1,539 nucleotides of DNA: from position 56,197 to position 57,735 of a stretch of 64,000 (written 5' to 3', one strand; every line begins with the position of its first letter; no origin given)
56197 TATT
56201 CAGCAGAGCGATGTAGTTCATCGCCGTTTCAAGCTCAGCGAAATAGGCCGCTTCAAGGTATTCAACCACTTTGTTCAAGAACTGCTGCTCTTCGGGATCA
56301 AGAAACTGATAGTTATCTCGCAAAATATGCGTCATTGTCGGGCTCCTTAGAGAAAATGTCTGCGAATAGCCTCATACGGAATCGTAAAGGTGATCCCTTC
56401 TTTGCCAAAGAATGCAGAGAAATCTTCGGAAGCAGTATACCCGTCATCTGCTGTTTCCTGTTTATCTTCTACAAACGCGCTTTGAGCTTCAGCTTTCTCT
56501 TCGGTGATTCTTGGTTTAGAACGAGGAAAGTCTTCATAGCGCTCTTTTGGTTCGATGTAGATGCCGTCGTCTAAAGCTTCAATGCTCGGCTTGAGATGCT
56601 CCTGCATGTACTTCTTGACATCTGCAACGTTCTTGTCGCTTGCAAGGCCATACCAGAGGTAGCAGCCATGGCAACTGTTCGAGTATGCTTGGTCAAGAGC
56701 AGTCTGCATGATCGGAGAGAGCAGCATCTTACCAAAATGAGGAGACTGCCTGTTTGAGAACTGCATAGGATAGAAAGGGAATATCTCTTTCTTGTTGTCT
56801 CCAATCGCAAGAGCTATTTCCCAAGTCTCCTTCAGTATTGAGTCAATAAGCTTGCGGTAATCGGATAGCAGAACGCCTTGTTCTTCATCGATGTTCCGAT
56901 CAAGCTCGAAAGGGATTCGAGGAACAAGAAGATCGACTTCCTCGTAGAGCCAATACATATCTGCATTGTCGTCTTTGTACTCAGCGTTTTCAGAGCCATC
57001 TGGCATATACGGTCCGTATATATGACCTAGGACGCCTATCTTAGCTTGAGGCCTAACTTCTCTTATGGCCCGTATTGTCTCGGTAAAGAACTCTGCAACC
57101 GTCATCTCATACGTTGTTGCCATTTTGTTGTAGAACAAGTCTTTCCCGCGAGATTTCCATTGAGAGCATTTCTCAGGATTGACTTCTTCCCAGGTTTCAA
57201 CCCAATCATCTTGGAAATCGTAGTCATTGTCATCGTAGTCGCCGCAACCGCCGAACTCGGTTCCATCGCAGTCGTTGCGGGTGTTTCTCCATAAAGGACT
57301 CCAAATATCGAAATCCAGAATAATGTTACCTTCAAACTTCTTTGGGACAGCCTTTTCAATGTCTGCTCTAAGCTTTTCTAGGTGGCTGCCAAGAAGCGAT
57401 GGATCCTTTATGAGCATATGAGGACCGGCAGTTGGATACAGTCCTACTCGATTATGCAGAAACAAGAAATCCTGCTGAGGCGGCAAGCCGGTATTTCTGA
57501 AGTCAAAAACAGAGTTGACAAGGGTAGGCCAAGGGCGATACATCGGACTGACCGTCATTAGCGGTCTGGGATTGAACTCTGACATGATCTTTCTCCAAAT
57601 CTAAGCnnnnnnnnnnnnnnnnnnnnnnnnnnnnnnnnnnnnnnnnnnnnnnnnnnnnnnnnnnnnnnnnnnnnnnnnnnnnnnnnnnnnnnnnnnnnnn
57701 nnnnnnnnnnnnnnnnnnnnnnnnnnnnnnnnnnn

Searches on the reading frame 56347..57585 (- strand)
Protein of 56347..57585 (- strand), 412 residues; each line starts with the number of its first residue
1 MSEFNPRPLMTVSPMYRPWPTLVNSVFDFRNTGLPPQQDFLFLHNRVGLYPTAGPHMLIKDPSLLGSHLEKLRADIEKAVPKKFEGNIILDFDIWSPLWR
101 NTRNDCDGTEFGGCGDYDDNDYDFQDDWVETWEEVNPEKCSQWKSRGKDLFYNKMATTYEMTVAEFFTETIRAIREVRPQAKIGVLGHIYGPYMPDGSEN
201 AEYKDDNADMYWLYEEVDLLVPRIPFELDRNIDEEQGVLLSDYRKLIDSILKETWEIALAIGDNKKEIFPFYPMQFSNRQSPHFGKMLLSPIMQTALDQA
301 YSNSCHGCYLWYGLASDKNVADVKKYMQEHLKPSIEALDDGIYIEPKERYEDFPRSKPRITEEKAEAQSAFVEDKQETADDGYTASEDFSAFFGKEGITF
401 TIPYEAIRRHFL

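Call 33: search_protein_families(library=phrogs, proteins=[window:56347-57585:-], max_evalue=0.001)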
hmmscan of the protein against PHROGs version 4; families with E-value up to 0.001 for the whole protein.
window:56347-57585:- (412 aa): 1 family
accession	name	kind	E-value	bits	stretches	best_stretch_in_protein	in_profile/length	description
phrog_36039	-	unknown function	0.00063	21.2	0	114-146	23-55/85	-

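Call 61: find_encoding_contigs(protein=window:56347-57585:-, flank=10000, max_places=1)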
Protein window:56347-57585:- (412 aa): 10 contigs read that carry it; 1 place shown.
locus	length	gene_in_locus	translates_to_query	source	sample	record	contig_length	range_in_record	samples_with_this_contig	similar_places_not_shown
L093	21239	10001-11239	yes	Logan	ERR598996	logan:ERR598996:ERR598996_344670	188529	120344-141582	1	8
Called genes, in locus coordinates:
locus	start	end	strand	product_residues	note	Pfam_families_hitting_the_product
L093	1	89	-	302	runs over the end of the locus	PF00092:VWA, PF13519:VWA_2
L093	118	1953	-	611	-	-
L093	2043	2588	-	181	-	PF01327:Pep_deformylase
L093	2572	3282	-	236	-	-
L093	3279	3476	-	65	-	-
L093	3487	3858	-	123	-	PF10686:YAcAr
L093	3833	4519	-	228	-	-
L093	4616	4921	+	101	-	PF19846:DUF6321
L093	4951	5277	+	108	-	-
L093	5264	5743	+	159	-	-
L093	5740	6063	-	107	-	-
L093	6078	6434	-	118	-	-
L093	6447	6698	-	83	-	-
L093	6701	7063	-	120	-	-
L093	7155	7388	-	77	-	-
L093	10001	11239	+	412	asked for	PF01630:Glyco_hydro_56 (weak)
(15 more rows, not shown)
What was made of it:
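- A UDG-family gene is present (call 61), which argues against dU-DNA.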
